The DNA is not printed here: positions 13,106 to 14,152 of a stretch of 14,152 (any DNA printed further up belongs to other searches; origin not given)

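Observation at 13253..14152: Convergent AT-rich Wzy/WaaL-like membrane protein gene next to the fiber module: candidate O-antigen seroconversion cargo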

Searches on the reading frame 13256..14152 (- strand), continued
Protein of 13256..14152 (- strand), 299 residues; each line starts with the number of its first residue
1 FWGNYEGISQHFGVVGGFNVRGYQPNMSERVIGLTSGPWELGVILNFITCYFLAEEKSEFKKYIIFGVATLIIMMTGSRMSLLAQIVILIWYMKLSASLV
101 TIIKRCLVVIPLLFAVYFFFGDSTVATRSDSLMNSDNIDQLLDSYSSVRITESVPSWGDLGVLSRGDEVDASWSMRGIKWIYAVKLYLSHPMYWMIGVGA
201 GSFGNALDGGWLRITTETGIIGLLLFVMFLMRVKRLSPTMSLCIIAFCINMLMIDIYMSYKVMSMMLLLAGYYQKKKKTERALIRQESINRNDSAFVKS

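Call 23: find_encoding_contigs(protein=P0021, flank=8000, max_places=2)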
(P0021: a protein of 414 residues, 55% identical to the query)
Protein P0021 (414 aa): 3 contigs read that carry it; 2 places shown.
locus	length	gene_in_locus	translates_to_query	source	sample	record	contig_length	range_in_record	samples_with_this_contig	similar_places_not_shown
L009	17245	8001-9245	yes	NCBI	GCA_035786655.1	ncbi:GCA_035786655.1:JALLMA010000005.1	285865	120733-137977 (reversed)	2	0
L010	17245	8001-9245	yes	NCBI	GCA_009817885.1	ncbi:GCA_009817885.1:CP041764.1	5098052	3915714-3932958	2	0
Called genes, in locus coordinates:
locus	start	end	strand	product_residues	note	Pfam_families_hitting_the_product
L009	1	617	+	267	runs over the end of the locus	PF01012:ETF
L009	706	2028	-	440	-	PF00355:Rieske, PF00848:Ring_hydroxyl_A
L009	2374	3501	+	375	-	PF00970:FAD_binding_6, PF00175:NAD_binding_1, PF00111:Fer2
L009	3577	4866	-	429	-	PF00083:Sugar_tr, PF07690:MFS_1, PF00083:Sugar_tr, PF07690:MFS_1 (weak)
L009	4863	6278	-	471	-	PF01546:Peptidase_M20, PF07687:M20_dimer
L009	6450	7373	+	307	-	PF00126:HTH_1, PF03466:LysR_substrate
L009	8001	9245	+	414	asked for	PF04932:Wzy_C (weak)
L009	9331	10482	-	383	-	PF01757:Acyl_transf_3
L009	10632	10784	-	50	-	-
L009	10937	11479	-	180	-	PF13521:AAA_28, PF13555:AAA_29 (weak)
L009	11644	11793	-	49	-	-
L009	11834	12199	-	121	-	-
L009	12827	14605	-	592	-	PF11893:DUF3413, PF00884:Sulfatase, PF01663:Phosphodiest (faint)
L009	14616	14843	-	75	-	PF07208:DUF1414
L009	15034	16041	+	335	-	PF04245:NA37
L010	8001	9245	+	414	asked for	PF04932:Wzy_C (weak)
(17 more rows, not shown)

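Call 24: find_encoding_contigs(protein=P0029, flank=8000, max_places=2)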
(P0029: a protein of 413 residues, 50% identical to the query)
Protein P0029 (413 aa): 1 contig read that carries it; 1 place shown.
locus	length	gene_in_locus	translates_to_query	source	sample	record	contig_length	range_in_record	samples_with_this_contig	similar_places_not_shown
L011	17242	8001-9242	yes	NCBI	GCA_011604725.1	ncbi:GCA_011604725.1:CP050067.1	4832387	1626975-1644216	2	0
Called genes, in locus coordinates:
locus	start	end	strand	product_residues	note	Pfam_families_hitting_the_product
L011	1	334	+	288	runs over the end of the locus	PF00535:Glycos_transf_2, PF10111:Glyco_tranf_2_2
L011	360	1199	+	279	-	PF00535:Glycos_transf_2 (weak)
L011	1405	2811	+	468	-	PF03446:NAD_binding_2, PF00393:6PGD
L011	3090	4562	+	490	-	PF01943:Polysacc_synt, PF13440:Polysacc_synt_3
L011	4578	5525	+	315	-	PF04230:PS_pyruv_trans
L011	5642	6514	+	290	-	PF00535:Glycos_transf_2, PF10111:Glyco_tranf_2_2 (faint)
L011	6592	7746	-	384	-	PF05048:NosD (weak), PF13229:Beta_helix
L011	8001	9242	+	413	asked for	-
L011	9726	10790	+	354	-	PF00106:adh_short (faint), PF01073:3Beta_HSD, PF01370:Epimerase, PF02719:Polysacc_synt_2, PF04321:RmlD_sub_bind, PF16363:GDP_Man_Dehyd, PF07993:NAD_binding_4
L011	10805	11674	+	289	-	PF00483:NTP_transferase, PF12804:NTP_transf_3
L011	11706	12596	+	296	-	PF01370:Epimerase, PF04321:RmlD_sub_bind, PF16363:GDP_Man_Dehyd (weak)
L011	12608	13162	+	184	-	PF00908:dTDP_sugar_isom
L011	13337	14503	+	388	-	PF03721:UDPG_MGDP_dh_N, PF00984:UDPG_MGDP_dh, PF03720:UDPG_MGDP_dh_C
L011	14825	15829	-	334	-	PF00106:adh_short, PF01073:3Beta_HSD, PF01370:Epimerase, PF02719:Polysacc_synt_2, PF04321:RmlD_sub_bind, PF13460:NAD_binding_10 (weak), PF16363:GDP_Man_Dehyd, PF07993:NAD_binding_4 (weak)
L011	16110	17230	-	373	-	PF01527:HTH_Tnp_1, PF13384:HTH_23 (faint), PF13518:HTH_28 (weak), PF13276:HTH_21, PF00665:rve, PF13683:rve_3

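Call 25: find_encoding_contigs(protein=P0030, flank=8000, max_places=2)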
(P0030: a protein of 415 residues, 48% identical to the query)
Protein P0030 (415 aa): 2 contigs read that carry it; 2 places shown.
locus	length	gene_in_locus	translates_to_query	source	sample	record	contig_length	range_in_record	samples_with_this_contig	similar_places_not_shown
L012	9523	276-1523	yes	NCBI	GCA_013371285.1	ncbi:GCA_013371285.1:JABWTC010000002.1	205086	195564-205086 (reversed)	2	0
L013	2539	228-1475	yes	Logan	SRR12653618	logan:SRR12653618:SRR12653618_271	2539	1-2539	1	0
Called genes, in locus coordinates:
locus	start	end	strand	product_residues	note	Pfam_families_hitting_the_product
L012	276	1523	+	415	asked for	-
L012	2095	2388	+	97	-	PF20432:Xre-like-HTH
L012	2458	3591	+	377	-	PF02350:Epimerase_2, PF13579:Glyco_trans_4_4, PF13439:Glyco_transf_4 (weak)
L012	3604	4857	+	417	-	PF03446:NAD_binding_2 (faint), PF03721:UDPG_MGDP_dh_N, PF00984:UDPG_MGDP_dh, PF03720:UDPG_MGDP_dh_C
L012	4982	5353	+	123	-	PF22055:MvaT_DBD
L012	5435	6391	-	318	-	PF08448:PAS_4 (weak), PF00990:GGDEF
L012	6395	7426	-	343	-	PF00072:Response_reg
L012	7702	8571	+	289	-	PF19657:DUF6160 (weak)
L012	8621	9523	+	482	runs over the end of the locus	PF00929:RNase_T, PF08411:ExoI_SH3, PF26016:ExoI_C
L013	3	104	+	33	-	?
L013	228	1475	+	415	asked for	-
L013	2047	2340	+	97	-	PF20432:Xre-like-HTH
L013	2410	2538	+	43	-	?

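Call 30: search_solved_structures(query=A1, max_evalue=10, show_alignments=3)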
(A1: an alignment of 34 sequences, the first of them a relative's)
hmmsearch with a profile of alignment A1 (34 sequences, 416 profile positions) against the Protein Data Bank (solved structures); distinct sequences matched with E-value up to 10: 1.
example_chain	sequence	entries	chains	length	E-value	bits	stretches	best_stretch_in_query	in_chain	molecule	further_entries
7tpg_B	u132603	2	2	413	0.0004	22.3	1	180-254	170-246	Putative cell surface polysaccharide polymerase/ligase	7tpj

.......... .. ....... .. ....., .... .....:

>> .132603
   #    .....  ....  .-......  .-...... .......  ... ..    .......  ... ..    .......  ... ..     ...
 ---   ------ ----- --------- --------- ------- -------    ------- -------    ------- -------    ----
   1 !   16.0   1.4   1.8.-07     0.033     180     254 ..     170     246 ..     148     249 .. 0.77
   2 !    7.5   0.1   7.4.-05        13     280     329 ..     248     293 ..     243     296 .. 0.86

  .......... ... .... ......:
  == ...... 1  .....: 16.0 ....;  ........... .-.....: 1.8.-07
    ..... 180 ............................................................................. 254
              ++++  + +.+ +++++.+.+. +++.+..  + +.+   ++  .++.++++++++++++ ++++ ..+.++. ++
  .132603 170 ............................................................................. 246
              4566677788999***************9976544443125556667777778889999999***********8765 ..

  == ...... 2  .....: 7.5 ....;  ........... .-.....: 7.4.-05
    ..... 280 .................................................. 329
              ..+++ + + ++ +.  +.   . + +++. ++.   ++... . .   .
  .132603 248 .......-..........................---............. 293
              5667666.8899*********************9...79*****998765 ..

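Call 36: find_homologous_proteins(query=L006:8555-9862:-)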
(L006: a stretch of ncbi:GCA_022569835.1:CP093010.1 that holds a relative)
Query L006:8555-9862:- (436 aa): 6 proteins with E <= 0.001 among 8000 candidates.
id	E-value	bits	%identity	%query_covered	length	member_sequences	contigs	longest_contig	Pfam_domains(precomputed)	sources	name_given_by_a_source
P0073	2.0e-281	951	100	100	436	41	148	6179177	PF13229.13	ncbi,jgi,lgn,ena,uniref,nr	ncbi:right-handed parallel beta-helix repeat-containing protein [Klebsiella grimontii]|uniref:Right-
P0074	1.6e-265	898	93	100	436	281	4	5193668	PF13229.13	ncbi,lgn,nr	ncbi:TPA: right-handed parallel beta-helix repeat-containing protein [Klebsiella pneumoniae]|nr:righ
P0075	8.4e-253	857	88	100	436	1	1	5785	PF13229.13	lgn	-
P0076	1.7e-243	826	85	100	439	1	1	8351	PF13229.13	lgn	-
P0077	3.5e-196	670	94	75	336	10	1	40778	PF13229.13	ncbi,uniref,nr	ncbi:right-handed parallel beta-helix repeat-containing protein [Klebsiella pneumoniae]|uniref:right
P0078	6.0e-128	445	54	98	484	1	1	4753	-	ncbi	-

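Call 37: search_dna_similar(query=P0002, collection=phages, mode=protein, max_rows=30)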
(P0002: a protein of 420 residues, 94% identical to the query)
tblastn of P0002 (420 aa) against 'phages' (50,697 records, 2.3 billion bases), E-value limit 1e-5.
No match.

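Call 39: search_solved_structures(query=P0073, max_evalue=10, show_alignments=2)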
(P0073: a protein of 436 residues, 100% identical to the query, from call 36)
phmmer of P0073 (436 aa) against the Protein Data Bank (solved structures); distinct sequences matched with E-value up to 10: 3.
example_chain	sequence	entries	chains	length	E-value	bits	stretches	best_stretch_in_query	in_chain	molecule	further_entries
3us9_A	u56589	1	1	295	0.72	11.7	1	219-259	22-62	Sodium/calcium exchanger 1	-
3gin_A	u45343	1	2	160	1.2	11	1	217-259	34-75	Sodium/calcium exchanger 1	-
2fws_A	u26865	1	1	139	1.2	11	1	219-259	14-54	Sodium/calcium exchanger 1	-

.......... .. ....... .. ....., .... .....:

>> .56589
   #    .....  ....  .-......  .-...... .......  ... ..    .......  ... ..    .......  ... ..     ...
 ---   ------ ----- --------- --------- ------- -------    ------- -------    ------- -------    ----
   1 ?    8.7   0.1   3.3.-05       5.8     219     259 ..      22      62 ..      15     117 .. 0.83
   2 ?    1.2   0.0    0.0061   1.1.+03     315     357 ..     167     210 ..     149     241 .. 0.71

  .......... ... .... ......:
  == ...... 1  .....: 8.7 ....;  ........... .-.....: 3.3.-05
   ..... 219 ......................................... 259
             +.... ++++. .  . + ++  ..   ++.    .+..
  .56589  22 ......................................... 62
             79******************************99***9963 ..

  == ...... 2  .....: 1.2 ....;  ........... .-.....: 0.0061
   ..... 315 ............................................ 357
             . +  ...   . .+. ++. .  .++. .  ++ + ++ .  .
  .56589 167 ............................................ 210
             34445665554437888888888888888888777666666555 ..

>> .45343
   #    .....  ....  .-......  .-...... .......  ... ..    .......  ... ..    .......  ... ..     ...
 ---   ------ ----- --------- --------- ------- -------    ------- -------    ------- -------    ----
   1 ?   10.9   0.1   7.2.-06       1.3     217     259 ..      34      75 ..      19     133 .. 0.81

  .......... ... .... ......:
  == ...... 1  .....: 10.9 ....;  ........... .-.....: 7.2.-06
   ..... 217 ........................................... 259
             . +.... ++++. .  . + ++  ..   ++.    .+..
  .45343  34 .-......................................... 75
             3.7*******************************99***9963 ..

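Call 40: predict_structure(alignment_id=A1)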
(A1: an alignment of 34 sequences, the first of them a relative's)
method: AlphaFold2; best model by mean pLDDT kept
length: 420 residues; sequences in the alignment: 34
mean_pLDDT: 85.3   pTM: 0.86
mean pLDDT of the five models: 85.3, 84.9, 84.4, 84.3, 84.2
residues with pLDDT >= 90: 223; 70-90: 139; 50-70: 54; < 50: 4
segments of 3 or more residues with pLDDT < 50: 286-289
pLDDT, mean of each block of 10 residues (from residue 1): 91 82 57 87 90 85 96 92 85 93 94 95 96 90 82 89 97 94 93 89 92 81 77 71 57 69 82 69 51 74 92 93 83 94 97 97 97 90 96 96 89 63
secondary structure, 60 per line:
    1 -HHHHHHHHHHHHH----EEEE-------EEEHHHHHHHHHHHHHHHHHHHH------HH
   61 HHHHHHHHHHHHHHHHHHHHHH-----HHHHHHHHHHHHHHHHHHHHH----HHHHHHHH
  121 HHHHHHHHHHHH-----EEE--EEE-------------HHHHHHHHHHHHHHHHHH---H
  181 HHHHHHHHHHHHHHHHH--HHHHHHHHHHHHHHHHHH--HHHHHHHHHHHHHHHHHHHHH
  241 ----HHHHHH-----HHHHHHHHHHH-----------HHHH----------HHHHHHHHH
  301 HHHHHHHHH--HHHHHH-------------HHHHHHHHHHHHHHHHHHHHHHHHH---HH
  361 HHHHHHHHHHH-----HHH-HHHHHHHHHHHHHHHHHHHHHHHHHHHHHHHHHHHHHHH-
elements in order: H2-14 E19-22 E30-32 H33-52 H59-82 H88-108 H113-132 E138-140 E143-145 H159-176 H180-197 H200-217 H220-240 H245-250 H256-266 H278-281 H292-309 H312-317 H331-355 H359-371 H381-419

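Call 43: fold_search(model_id=the predicted structure, library=pdb)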
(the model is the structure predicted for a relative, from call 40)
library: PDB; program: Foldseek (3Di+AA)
matches with E <= 10: 183; with E <= 0.001: 1
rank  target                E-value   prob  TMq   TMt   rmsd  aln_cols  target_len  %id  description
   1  7tpg_B                4.5e-06  1.00  0.49  0.51   6.9       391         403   16  Single-Particle Cryo-EM Structure of the WaaL O-antigen ligase in its ligand bound state (released 2022-04-06)
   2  8bh1_A                2.5e-03  1.00  0.38  0.44   9.7       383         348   14  Core divisome complex FtsWIQBL from Pseudomonas aeruginosa (released 2023-04-19)
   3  7oy2_C                4.2e-01  0.07  0.12  0.11  23.1       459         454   11  High resolution structure of cytochrome bd-II oxidase from E. coli (released 2021-12-15)
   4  6bmi_A                4.4e-01  0.03  0.09  0.09  27.6       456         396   12  Crystal Structure of GltPh R397C in complex with L-Serine (released 2018-01-17)
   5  6x01_A                4.6e-01  0.04  0.10  0.10  27.9       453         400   12  Crystal structure of the GltPh V216C-A391C mutant cross-linked in outward-facing state (released 2021-02-17)
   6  9u3q                  5.8e-01  0.06  0.12  0.11  23.6       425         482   10  Cryo-EM structure of human AC9-Gs complex (TM domain) (released 2025-06-11)
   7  4doj_C                5.8e-01  0.05  0.12  0.10  23.7       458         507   14  Crystal structure of BetP in outward-facing conformation (released 2012-06-06)
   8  4llh_C                6.9e-01  0.03  0.11  0.10  21.1       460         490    9  Substrate bound outward-open state of the symporter BetP (released 2014-05-07)
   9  4llh_B                7.6e-01  0.04  0.11  0.10  23.5       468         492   10  Substrate bound outward-open state of the symporter BetP (released 2014-05-07)
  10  9i6d_A                8.7e-01  0.04  0.12  0.13  26.4       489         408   11  Glutamate transporter homologue GltPh mutant P206R in Complex with L-Aspartate and Sodium Ions in Salipro (released 2026-02-18)
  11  8r8q_A                9.9e-01  0.06  0.14  0.14  24.7       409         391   13  Lysosomal peptide transporter (released 2024-05-01)
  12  6wzb_A                1.1e+00  0.02  0.09  0.09  25.6       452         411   12  Crystal structure of the GltPh V216C-G388C mutant cross-linked with divalent mercury (released 2021-02-17)
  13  7uzq_Q                1.1e+00  0.08  0.16  0.17  21.9       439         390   12  Local refinement of RhAG-RhCE-ANK1(AR1-5), from consensus refinement of all classes (released 2022-07-20)
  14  6xyt_A                1.2e+00  0.07  0.13  0.17  21.8       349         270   11  Crystal structure of the O-state of the light-driven sodium pump KR2 in the pentameric form, pH 8.0 (released 2020-02-12)
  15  6ghj_A                1.2e+00  0.03  0.12  0.11  25.3       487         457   13  PepTSt in complex with tripeptide Phe-Ala-Gln (released 2018-09-19)
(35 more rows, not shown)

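Call 46: find_related_loci(query=A1, collection=genome_contigs, flank=10000)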
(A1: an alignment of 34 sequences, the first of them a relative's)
Query A1 (420 aa) in genome_contigs; peptide patterns used: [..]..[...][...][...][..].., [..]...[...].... (x = any residue, [..] = any of these).
27 stretches matched a pattern; 10 encode a relative of the query (tblastn E <= 1e-3); 9 distinct loci.
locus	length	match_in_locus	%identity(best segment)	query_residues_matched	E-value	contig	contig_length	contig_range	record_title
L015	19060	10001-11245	35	1-419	1e-67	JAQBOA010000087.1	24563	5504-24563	MAG: Mucilaginibacter sp. isolate RYN_308 scaffold_1515749, whole genome shotgun sequence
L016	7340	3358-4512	34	12-402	1e-60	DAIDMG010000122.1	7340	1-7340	MAG TPA_asm: Acidiphilium sp. isolate clean440 NODE_122_length_7340_cov_13.825830, whole genome shotgun sequence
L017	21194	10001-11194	34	3-402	9e-59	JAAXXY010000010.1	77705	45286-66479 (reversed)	MAG: Chlorobiaceae bacterium isolate W9_Combined_metabat2_148 W9_Combined_metabat2_148_NODE_176, whole genome shotgun se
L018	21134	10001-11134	35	15-402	1e-58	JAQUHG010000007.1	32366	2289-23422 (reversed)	MAG: Tolumonas sp. isolate STCSWMC_31 NODE_2943_length_32366_cov_4.210428_ST_CSWMC, whole genome shotgun sequence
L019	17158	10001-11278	31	16-420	1e-48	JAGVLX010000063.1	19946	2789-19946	MAG: Parachlamydiales bacterium isolate SW_13 c_000000043172, whole genome shotgun sequence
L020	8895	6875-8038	32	5-398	3e-46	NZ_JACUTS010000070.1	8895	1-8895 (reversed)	MAG: Sulfurimonas sp. isolate Kmv11 NODE_3773_length_8895_cov_16.296833, whole genome shotgun sequence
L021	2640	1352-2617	32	16-404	4e-44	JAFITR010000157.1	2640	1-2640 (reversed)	Simkania negevensis isolate AH-315-G07 AH-315-G07_157, whole genome shotgun sequence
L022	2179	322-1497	30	11-402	7e-44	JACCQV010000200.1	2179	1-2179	MAG: Deltaproteobacteria bacterium isolate MGR_bin5 SD2897-2912_k127_3318376, whole genome shotgun sequence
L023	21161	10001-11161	39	12-400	3e-78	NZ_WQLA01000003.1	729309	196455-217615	Mucilaginibacter aquatilis strain HME9299 3, whole genome shotgun sequence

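Call 48: find_encoding_contigs(protein=P0024, flank=8000, max_places=1)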
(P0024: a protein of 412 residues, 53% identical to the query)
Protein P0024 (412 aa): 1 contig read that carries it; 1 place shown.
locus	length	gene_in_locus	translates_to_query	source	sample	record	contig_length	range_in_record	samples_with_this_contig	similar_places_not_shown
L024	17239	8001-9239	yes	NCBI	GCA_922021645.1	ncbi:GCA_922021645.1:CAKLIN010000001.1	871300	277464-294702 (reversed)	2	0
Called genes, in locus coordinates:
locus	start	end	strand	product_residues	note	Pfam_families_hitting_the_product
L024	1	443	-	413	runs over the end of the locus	PF00155:Aminotran_1_2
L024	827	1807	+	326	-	PF02746:MR_MLE_N, PF13378:MR_MLE_C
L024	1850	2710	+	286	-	PF01063:Aminotran_4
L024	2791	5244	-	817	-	PF12607:DUF3772, PF21088:MS_channel_1st (weak), PF00924:MS_channel_2nd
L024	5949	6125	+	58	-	-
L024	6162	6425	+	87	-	-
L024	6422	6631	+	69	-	-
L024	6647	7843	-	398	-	PF13229:Beta_helix, PF05048:NosD (weak), PF13229:Beta_helix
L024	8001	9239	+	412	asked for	-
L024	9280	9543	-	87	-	-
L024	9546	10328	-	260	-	-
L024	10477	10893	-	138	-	-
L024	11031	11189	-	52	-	PF01527:HTH_Tnp_1 (weak)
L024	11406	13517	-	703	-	PF00009:GTP_EFTU (faint), PF00350:Dynamin_N, PF01926:MMR_HSR1 (faint)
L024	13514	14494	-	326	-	-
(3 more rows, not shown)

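Call 49: find_encoding_contigs(protein=P0040, flank=8000, max_places=1)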
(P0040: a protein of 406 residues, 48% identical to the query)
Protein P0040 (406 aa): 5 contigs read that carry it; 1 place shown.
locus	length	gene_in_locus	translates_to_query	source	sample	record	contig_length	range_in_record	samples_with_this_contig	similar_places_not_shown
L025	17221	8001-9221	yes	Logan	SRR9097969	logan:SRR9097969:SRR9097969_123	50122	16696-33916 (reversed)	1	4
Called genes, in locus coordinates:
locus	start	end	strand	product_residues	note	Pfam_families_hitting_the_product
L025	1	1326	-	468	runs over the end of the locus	PF03446:NAD_binding_2, PF00393:6PGD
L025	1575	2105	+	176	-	PF07929:PRiA4_ORF3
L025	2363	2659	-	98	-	PF13744:HTH_37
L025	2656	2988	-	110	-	PF05973:Gp49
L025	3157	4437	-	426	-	PF13657:Couple_hipA, PF07804:HipA_C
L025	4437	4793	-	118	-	PF13560:HTH_31, PF01381:HTH_3 (weak)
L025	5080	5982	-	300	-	PF00483:NTP_transferase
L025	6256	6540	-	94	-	-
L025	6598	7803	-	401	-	PF13229:Beta_helix, PF05048:NosD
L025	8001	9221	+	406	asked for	PF04932:Wzy_C (weak)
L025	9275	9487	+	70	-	-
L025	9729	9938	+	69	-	-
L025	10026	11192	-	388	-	PF03721:UDPG_MGDP_dh_N, PF00984:UDPG_MGDP_dh, PF03720:UDPG_MGDP_dh_C (weak)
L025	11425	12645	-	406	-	PF01943:Polysacc_synt (weak)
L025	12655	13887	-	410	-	PF21374:WsaF_N, PF22772:WsaF_C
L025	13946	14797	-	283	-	-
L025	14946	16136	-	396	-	PF04932:Wzy_C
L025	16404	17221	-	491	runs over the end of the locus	-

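Call 50: find_encoding_contigs(protein=P0052, flank=8000, max_places=1)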
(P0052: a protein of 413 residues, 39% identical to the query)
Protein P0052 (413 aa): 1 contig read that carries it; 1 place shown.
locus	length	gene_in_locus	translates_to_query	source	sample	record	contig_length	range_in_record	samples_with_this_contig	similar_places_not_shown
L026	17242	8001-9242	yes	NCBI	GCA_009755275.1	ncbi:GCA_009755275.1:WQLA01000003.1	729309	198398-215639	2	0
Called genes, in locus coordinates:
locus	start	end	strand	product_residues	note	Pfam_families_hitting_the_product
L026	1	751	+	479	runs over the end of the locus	PF01943:Polysacc_synt, PF13440:Polysacc_synt_3, PF01554:MatE (weak)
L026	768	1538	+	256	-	PF00483:NTP_transferase, PF12804:NTP_transf_3 (weak)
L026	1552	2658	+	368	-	PF01073:3Beta_HSD (faint), PF01370:Epimerase, PF04321:RmlD_sub_bind, PF16363:GDP_Man_Dehyd, PF02719:Polysacc_synt_2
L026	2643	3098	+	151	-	PF00908:dTDP_sugar_isom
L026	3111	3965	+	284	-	PF01370:Epimerase, PF04321:RmlD_sub_bind, PF16363:GDP_Man_Dehyd, PF02719:Polysacc_synt_2, PF07993:NAD_binding_4 (weak)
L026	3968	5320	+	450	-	PF01593:Amino_oxidase, PF13450:NAD_binding_8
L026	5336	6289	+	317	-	PF00535:Glycos_transf_2 (weak)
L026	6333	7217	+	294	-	PF00535:Glycos_transf_2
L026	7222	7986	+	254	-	PF14393:DUF4422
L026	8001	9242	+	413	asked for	PF04932:Wzy_C (weak)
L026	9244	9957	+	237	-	PF00535:Glycos_transf_2, PF10111:Glyco_tranf_2_2 (weak), PF13641:Glyco_tranf_2_3 (weak)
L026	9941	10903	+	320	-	PF00535:Glycos_transf_2, PF13641:Glyco_tranf_2_3, PF13506:Glyco_transf_21 (weak), PF13632:Glyco_trans_2_3 (weak)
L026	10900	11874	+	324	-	PF01073:3Beta_HSD, PF01370:Epimerase, PF02719:Polysacc_synt_2 (weak), PF04321:RmlD_sub_bind (weak), PF16363:GDP_Man_Dehyd, PF07993:NAD_binding_4 (weak)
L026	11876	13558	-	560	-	-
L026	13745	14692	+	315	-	PF00294:PfkB, PF08543:Phos_pyr_kin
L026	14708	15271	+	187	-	PF13580:SIS_2, PF01380:SIS (faint)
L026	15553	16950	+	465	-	PF13727:CoA_binding_3, PF02397:Bac_transf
